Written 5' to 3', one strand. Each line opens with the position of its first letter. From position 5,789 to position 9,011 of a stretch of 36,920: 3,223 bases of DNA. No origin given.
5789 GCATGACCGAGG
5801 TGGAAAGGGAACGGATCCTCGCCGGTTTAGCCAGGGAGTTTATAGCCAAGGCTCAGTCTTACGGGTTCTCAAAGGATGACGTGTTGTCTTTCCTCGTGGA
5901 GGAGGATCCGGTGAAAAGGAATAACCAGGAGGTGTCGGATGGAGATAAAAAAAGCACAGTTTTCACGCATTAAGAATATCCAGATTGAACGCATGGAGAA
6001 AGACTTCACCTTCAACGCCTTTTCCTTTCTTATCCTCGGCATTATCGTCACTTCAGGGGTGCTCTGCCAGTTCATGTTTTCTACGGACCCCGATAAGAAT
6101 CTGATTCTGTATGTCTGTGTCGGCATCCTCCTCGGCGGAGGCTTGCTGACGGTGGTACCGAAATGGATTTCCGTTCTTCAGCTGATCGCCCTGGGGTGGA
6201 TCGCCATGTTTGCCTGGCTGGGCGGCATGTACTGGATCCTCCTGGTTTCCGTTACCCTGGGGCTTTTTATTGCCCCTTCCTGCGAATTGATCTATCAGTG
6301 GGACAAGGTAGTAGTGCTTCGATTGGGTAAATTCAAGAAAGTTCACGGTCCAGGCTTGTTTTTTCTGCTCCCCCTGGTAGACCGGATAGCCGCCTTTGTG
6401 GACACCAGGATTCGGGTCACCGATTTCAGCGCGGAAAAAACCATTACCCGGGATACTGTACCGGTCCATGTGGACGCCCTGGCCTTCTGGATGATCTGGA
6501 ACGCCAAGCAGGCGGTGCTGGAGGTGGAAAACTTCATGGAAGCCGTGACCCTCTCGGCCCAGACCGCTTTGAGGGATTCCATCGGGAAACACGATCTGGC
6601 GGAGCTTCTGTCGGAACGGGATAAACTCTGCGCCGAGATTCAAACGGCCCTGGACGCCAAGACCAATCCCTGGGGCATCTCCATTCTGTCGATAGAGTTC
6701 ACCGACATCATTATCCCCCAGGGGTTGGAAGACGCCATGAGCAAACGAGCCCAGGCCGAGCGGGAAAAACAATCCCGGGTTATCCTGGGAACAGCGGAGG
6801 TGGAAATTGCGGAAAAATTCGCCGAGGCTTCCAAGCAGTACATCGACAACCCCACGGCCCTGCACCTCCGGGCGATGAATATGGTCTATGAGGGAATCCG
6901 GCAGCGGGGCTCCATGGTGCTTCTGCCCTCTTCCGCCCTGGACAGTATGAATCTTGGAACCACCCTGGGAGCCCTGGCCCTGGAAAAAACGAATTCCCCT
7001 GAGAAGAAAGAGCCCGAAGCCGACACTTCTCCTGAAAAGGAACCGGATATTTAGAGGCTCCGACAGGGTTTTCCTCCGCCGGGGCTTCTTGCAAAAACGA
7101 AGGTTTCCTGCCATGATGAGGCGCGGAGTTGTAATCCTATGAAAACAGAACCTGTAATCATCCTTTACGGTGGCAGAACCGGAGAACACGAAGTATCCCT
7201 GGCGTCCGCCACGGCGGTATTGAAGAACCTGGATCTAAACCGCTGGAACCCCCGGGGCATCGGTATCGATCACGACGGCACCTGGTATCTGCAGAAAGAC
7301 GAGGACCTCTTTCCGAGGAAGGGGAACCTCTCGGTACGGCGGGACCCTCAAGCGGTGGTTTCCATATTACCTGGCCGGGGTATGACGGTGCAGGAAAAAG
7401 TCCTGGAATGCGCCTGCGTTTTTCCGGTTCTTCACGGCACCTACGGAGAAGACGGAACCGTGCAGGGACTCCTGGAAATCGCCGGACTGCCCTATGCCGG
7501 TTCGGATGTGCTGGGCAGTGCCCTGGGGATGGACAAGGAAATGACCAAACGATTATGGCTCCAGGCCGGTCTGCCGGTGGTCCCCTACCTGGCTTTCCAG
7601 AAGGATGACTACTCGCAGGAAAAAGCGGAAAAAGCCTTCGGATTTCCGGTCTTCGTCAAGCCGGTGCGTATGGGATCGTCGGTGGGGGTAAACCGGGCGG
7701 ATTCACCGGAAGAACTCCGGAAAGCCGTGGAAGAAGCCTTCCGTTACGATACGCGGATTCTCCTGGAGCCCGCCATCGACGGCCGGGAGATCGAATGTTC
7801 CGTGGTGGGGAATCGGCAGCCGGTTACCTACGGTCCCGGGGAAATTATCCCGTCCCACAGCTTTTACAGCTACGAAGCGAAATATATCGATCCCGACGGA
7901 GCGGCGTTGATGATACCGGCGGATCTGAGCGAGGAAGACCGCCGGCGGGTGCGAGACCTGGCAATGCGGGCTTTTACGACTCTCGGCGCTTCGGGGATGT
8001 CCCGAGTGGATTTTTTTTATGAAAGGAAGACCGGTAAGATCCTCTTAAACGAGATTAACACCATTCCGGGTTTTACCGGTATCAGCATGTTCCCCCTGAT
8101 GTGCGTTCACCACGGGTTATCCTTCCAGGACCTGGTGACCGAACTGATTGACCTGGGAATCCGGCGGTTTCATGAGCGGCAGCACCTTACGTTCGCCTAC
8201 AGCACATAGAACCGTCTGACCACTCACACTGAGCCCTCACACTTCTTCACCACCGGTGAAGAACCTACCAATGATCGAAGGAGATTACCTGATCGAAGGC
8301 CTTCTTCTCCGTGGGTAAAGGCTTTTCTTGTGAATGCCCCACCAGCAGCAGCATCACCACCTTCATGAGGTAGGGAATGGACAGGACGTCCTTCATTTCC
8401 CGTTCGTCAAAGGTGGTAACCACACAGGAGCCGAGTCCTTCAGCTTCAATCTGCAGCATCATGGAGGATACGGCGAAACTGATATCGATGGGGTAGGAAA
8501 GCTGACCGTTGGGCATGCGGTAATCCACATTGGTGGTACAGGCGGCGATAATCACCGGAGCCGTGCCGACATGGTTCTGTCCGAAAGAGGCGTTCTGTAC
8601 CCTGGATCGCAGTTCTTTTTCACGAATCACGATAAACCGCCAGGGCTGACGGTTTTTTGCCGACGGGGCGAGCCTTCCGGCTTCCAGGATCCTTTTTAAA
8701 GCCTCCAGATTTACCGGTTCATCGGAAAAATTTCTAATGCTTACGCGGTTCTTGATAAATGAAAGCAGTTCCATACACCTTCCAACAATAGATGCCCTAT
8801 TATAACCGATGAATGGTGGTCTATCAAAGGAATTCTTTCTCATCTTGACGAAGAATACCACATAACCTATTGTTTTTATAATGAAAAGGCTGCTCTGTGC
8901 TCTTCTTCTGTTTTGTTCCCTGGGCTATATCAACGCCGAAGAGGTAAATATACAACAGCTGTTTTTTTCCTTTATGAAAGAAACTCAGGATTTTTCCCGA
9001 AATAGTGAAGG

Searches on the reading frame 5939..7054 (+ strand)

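Call 45: search_protein_families(library=pfam, proteins=[window:5939-7054:+], max_evalue=0.0001)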
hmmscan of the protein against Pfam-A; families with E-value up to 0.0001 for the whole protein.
window:5939-7054:+ (371 aa): 1 family
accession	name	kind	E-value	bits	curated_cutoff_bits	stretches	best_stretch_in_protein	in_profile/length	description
PF01145.31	Band_7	-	5.2e-35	121.5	23.6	1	122-285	7-166/176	SPFH domain / Band 7 family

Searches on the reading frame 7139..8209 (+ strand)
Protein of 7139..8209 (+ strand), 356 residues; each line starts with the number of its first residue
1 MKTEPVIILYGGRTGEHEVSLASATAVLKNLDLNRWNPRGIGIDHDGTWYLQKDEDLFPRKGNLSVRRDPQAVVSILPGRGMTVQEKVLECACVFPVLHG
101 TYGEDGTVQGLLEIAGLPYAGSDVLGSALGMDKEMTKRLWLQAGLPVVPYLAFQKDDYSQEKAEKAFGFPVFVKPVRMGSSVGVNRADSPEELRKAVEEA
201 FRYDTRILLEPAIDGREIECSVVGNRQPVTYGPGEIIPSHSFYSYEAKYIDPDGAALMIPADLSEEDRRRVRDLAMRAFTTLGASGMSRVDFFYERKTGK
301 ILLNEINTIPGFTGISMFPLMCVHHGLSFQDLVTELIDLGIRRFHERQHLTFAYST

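Call 45: search_protein_families(library=pfam, proteins=[window:7139-8209:+], max_evalue=0.0001)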
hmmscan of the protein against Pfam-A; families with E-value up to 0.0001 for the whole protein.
window:7139-8209:+ (356 aa): 4 families
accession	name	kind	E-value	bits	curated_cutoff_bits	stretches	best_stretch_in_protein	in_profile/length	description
PF07478.18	Dala_Dala_lig_C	-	3.1e-72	242.8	24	1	139-338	1-204/204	D-ala D-ala ligase C-terminus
PF01820.27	Dala_Dala_lig_N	-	1.2e-29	103.7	34.6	1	6-122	2-121/121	D-ala D-ala ligase N-terminus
PF02222.28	ATP-grasp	-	1e-12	48.5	27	1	142-308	5-161/179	ATP-grasp domain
PF02786.22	CPSase_L_D2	-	2.5e-09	37.4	19.8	1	132-308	1-178/211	Carbamoyl-phosphate synthase L chain, ATP binding domain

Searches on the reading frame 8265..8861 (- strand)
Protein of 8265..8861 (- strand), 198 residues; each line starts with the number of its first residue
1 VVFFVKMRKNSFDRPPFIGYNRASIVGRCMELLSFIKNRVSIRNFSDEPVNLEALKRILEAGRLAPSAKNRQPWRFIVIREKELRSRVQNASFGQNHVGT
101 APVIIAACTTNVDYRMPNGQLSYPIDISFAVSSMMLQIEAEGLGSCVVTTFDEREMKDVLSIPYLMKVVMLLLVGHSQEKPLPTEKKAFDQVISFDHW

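Call 46: search_protein_families(library=pfam, proteins=[window:8265-8861:-], max_evalue=0.0001)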
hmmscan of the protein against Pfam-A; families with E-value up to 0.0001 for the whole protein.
window:8265-8861:- (198 aa): 2 families
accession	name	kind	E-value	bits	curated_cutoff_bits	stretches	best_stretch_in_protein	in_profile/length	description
PF00881.29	Nitroreductase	-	2e-30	106.6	23.5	2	36-98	1-63/167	Nitroreductase family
PF14512.11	TM1586_NiRdase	-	1e-15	58.4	27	1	54-89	159-194/215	Putative TM nitroreductase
